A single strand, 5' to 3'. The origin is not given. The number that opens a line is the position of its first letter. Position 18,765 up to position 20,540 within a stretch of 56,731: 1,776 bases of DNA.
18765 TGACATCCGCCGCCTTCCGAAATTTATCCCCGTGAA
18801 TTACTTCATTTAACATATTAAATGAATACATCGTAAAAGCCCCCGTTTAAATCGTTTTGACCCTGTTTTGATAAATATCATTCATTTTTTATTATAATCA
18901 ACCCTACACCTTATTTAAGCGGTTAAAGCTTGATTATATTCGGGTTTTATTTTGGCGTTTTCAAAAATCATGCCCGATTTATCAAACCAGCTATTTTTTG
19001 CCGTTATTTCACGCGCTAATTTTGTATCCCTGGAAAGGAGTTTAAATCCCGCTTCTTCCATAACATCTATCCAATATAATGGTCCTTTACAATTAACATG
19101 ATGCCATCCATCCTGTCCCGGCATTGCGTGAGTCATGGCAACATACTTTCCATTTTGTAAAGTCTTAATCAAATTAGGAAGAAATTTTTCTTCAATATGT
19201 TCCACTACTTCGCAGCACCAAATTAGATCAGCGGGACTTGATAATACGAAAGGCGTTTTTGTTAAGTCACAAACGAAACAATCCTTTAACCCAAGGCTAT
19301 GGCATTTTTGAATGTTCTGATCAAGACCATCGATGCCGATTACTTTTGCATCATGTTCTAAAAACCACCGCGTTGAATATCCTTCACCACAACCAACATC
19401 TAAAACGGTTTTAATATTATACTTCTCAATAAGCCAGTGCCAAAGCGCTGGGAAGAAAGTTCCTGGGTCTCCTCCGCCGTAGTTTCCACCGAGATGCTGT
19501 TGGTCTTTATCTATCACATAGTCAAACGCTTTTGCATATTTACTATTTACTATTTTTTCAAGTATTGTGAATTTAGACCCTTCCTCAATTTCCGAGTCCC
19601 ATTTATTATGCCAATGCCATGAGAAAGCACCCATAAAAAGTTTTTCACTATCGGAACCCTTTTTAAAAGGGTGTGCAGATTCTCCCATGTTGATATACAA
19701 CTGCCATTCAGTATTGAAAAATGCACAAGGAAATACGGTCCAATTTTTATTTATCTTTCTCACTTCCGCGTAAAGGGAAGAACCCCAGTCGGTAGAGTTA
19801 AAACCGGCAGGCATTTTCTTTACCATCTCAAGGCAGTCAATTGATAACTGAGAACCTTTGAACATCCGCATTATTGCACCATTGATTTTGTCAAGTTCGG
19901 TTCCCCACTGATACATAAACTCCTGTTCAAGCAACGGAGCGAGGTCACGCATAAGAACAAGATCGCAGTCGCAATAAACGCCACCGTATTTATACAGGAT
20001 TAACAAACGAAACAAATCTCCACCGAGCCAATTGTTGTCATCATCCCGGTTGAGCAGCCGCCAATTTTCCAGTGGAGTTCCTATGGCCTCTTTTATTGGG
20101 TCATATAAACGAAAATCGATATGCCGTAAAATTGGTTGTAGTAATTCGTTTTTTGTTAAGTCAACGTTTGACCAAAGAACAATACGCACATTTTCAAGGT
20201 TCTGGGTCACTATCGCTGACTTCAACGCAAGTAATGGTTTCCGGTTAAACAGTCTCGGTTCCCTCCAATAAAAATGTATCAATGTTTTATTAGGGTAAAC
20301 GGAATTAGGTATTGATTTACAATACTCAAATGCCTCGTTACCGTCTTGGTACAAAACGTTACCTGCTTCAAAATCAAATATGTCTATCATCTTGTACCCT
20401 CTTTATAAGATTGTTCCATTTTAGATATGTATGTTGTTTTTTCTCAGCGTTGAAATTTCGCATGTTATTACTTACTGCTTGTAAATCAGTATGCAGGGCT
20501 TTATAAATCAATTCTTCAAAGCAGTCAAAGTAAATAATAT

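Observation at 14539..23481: Nine-kb glycan-biosynthesis island embedded in the virion morphogenesis operon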

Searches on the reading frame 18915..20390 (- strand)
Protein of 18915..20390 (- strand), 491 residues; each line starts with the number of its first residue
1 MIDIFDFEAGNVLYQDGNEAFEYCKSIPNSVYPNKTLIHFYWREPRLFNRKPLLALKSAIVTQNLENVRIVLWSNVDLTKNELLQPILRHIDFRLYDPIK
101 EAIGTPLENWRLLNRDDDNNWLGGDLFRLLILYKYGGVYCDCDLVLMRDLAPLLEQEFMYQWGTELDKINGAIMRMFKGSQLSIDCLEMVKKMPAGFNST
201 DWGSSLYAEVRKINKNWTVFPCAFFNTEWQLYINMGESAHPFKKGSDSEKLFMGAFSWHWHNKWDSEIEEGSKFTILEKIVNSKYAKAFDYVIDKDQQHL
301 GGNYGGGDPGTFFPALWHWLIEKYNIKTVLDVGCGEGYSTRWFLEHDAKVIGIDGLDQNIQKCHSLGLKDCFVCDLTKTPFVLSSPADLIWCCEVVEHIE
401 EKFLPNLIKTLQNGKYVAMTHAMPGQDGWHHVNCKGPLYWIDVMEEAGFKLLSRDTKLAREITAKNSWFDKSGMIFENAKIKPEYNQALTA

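Call 3: search_protein_families(library=pfam, proteins=[window:18915-20390:-], max_evalue=0.01)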
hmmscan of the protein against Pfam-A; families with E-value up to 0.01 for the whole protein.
window:18915-20390:- (491 aa): 8 families
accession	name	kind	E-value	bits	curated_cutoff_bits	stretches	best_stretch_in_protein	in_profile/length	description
PF08241.18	Methyltransf_11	-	2.1e-09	38.3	21.2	1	330-417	1-93/95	Methyltransferase domain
PF13649.12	Methyltransf_25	-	2.7e-09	38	27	1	329-411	1-89/97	Methyltransferase domain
PF04488.21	Gly_transf_sug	-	5.9e-09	37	23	1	124-157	57-90/93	Glycosyltransferase sugar-binding region containing DXD motif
PF08242.18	Methyltransf_12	-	3.1e-08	34.7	30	1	330-405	1-79/98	Methyltransferase domain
PF13489.12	Methyltransf_23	-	4.8e-07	30.1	27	1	327-412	24-105/164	Methyltransferase domain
PF13847.12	Methyltransf_31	-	1.1e-05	25.6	27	1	327-422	5-112/145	Methyltransferase domain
PF08003.17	Methyltransf_9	-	0.0093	15.4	23.8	0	325-358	115-149/315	Protein of unknown function (DUF1698)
PF13679.12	Methyltransf_32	-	0.0097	16.3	27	0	322-366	22-72/143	Methyltransferase domain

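Call 8: search_protein_families(library=phrogs, proteins=[window:18915-20390:-], max_evalue=0.001)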
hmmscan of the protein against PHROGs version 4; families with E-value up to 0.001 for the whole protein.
window:18915-20390:- (491 aa): 3 families
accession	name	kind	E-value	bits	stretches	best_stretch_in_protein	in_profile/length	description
phrog_4752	-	other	4.8e-07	30.3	1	325-412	52-147/241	tRNA methyltransferase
phrog_22502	-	other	8.1e-05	23.5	1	313-414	61-168/276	methyltransferase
phrog_27380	-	other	0.00048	20.7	0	327-416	92-187/285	methyltransferase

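Call 18: search_protein_families(library=ncbifam, proteins=[window:18915-20390:-], max_evalue=0.01)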
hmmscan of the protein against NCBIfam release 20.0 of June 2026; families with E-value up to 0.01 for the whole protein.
window:18915-20390:- (491 aa): 9 families
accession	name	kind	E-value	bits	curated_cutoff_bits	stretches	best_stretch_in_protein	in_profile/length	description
TIGR01983.1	UbiG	equivalog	4.7e-07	29.3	102.95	1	304-415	45-147/228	bifunctional 2-polyprenyl-6-hydroxyphenol methylase/3-demethylubiquinol 3-O-methyltransferase UbiG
NF045667.1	MTase_DVU1556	equivalog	1.3e-06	28.1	155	1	327-383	24-82/213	DVU_1556 family methyltransferase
TIGR02072.1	BioC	equivalog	1.9e-06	27.8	184.95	1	318-423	25-136/244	malonyl-ACP O-methyltransferase BioC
NF002463.0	PRK01683.1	equivalog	2e-05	24.3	297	1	322-420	28-129/258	trans-aconitate 2-methyltransferase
NF043040.1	corrin_prot_MT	hypoth_equivalog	0.00096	18.6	180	1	326-355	42-71/216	corrinoid protein-associated methyltransferase CpaM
NF007610.0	PRK10258.1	equivalog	0.00098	18.5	342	1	321-420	38-139/251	malonyl-ACP O-methyltransferase BioC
TIGR00452.1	TIGR00452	equivalog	0.0023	16.8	275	1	321-359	113-152/316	tRNA 5-methoxyuridine(34)/uridine 5-oxyacetic acid(34) synthase CmoB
NF011650.0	PRK15068.1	equivalog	0.0056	15.6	209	1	323-355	120-153/324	tRNA 5-methoxyuridine(34)/uridine 5-oxyacetic acid(34) synthase CmoB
NF008300.0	PRK11088.1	equivalog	0.0091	15.5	303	0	325-357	85-119/272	23S rRNA (guanine(745)-N(1))-methyltransferase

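Call 24: find_related_loci(query=window:18915-20390:-, collection=viral_contigs, flank=10000)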
Query window:18915-20390:- (491 aa) in viral_contigs; peptide patterns used: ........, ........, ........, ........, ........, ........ (x = any residue, [..] = any of these).
31 stretches matched a pattern; 24 encode a relative of the query (tblastn E <= 1e-3); 24 distinct loci.
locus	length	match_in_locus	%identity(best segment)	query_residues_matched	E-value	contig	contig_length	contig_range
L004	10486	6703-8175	97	1-491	0e+0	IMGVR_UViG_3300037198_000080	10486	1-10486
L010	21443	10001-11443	74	1-481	0e+0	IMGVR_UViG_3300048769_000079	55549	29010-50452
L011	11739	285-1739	61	1-479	0e+0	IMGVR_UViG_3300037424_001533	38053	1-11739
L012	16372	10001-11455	61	1-477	0e+0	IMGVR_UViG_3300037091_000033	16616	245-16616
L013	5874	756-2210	61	1-477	0e+0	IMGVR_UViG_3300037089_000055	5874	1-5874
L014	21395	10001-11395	60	6-476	4e-175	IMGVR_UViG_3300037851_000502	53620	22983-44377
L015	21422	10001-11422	46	1-477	4e-132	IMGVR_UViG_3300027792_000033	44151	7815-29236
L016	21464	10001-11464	49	19-475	9e-83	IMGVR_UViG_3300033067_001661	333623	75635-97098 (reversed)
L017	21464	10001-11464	49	19-475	3e-82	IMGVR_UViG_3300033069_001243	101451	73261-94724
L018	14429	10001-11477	47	3-449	5e-81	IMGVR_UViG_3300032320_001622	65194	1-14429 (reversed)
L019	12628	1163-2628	49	20-480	9e-81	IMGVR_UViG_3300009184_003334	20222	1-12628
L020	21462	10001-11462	48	19-449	7e-79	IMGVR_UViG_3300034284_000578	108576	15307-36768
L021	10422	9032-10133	48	19-475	9e-79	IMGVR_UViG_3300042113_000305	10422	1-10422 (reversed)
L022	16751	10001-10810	49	20-283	1e-74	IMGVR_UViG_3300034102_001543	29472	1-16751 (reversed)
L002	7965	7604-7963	96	1-120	2e-71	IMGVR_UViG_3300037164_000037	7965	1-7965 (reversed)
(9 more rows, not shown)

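Call 36: find_encoding_contigs(protein=window:18915-20390:-, flank=10000, max_places=6)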
Protein window:18915-20390:- (491 aa): no gene with exactly this product is on record in the collection.

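Call 43: search_protein_families(library=pfam, proteins=[L016:70-819:+, L016:1394-2248:+, L016:3815-4657:+, L016:5247-6029:+, L016:9036-10001:+, L016:15543-16460:+, L015:14812-15987:+, L015:15980-16486:+, L015:17316-18047:+, L015:5058-5669:-], max_evalue=0.01)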
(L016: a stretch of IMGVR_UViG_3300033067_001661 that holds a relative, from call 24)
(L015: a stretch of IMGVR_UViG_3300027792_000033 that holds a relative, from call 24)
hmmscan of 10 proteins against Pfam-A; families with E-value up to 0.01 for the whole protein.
L016:70-819:+ (249 aa): 1 family
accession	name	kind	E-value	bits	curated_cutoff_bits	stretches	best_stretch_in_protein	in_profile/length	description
PF02348.25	CTP_transf_3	-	5.6e-09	36.6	22.6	1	9-147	1-121/217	Cytidylyltransferase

L016:1394-2248:+ (284 aa): 1 family
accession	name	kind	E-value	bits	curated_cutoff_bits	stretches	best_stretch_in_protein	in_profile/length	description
PF03102.20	NeuB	-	3.6e-61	207.1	22.1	1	24-262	1-236/241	NeuB family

L016:3815-4657:+ (280 aa): 0 families

L016:5247-6029:+ (260 aa): 5 families
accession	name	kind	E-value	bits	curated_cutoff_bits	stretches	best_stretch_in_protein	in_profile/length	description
PF02709.20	Glyco_transf_7C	-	6.5e-10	39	23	1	160-207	10-57/78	N-terminal domain of galactosyltransferase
PF10111.15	Glyco_tranf_2_2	-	7.8e-10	39.1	27.3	1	167-231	160-226/276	Glycosyltransferase like family 2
PF00535.33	Glycos_transf_2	-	2e-08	34.8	23.3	1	32-182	1-151/168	Glycosyl transferase family 2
PF13641.12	Glyco_tranf_2_3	-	0.0017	18.8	27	1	31-147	3-121/230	Glycosyltransferase like family 2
PF13506.12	Glyco_transf_21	-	0.0024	17.8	21.7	0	87-140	5-59/174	Glycosyl transferase family 21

L016:9036-10001:+ (321 aa): 3 families
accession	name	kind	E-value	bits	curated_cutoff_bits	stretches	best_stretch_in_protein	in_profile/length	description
PF16363.11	GDP_Man_Dehyd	-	9.3e-93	311.7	27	1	6-309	1-332/332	GDP-mannose 4,6 dehydratase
PF01370.27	Epimerase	-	4.6e-50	170.7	20.9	1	6-241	2-239/240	NAD dependent epimerase/dehydratase family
PF04321.23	RmlD_sub_bind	-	1.1e-05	25.2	27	1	7-160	5-138/287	RmlD substrate binding domain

L016:15543-16460:+ (305 aa): 7 families
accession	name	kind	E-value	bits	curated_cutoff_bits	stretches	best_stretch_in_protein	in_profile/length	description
PF01370.27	Epimerase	-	3.4e-45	154.8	20.9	1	3-220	1-227/240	NAD dependent epimerase/dehydratase family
PF16363.11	GDP_Man_Dehyd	-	4.7e-18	66.2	27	1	28-243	56-262/332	GDP-mannose 4,6 dehydratase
PF04321.23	RmlD_sub_bind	-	2.4e-11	43.7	27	1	1-105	1-107/287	RmlD substrate binding domain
PF07993.18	NAD_binding_4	-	1.6e-05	24.6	20.1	1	47-172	88-220/258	Male sterility protein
PF01073.25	3Beta_HSD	-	5e-05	22.9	22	1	28-170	49-192/280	3-beta hydroxysteroid dehydrogenase/isomerase family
PF02719.21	Polysacc_synt_2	-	6.3e-05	22.7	20.2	1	31-99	61-128/293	Polysaccharide biosynthesis protein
PF13460.12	NAD_binding_10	-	0.00076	19.8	27.2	1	29-160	44-147/184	NAD(P)H-binding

L015:14812-15987:+ (391 aa): 3 families
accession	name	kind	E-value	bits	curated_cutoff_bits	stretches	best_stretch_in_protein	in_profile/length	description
PF13229.12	Beta_helix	-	7e-07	29.4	25.9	2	131-238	52-148/158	Right handed beta helix region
PF17161.10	DUF5123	-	0.00038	22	35.1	1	245-349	3-103/113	Domain of unknown function (DUF5123)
PF16318.11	DUF4957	-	0.0035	17.6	30.8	1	161-241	46-129/142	Domain of unknown function (DUF4957)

L015:15980-16486:+ (168 aa): 0 families

L015:17316-18047:+ (243 aa): 0 families

L015:5058-5669:- (203 aa): 0 families

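Call 72: search_solved_structures(query=window:18915-20390:-, max_evalue=1)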
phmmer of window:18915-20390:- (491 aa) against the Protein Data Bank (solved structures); distinct sequences matched with E-value up to 1: 18.
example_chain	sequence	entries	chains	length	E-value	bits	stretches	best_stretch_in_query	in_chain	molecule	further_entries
5wp5_A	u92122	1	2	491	0.00042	22.3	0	328-410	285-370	Phosphomethylethanolamine N-methyltransferase 2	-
5wp4_A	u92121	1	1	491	0.00093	21.2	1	320-409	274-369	Phosphoethanolamine N-methyltransferase 1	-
3bkw_A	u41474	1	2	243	0.0013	20.7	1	299-371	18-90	S-adenosylmethionine dependent methyltransferase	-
6uak_A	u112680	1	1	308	0.0019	20.1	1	312-382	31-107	SAM dependent methyltransferase LahSB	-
3l8d_A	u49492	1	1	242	0.0025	19.8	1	307-417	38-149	Methyltransferase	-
3g5l_A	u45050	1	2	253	0.0027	19.6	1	317-358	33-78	Putative S-adenosylmethionine dependent methyltransferase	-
5dm1_A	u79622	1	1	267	0.0033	19.3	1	282-379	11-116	Methyltransferase domain family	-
5dm2_A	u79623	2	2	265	0.0038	19.1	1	282-379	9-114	Methyltransferase domain family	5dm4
4kwc_A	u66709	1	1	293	0.0041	19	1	282-379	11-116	BpumL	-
5dly_A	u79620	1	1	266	0.017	17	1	327-380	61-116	plantazolicin methyltransferase BamL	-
4kvz_A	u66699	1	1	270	0.018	16.9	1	327-380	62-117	BamL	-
5dm0_A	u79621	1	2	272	0.018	16.9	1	327-380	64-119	plantazolicin methyltransferase BamL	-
24uw_A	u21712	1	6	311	0.022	16.7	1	324-359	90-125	FPP-methyltransferase VbFPPMT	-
2vk9_A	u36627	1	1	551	0.05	15.4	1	121-145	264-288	ALPHA-TOXIN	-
4kdr_A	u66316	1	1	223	0.097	14.5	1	327-401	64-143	3-demethylubiquinone-9 3-methyltransferase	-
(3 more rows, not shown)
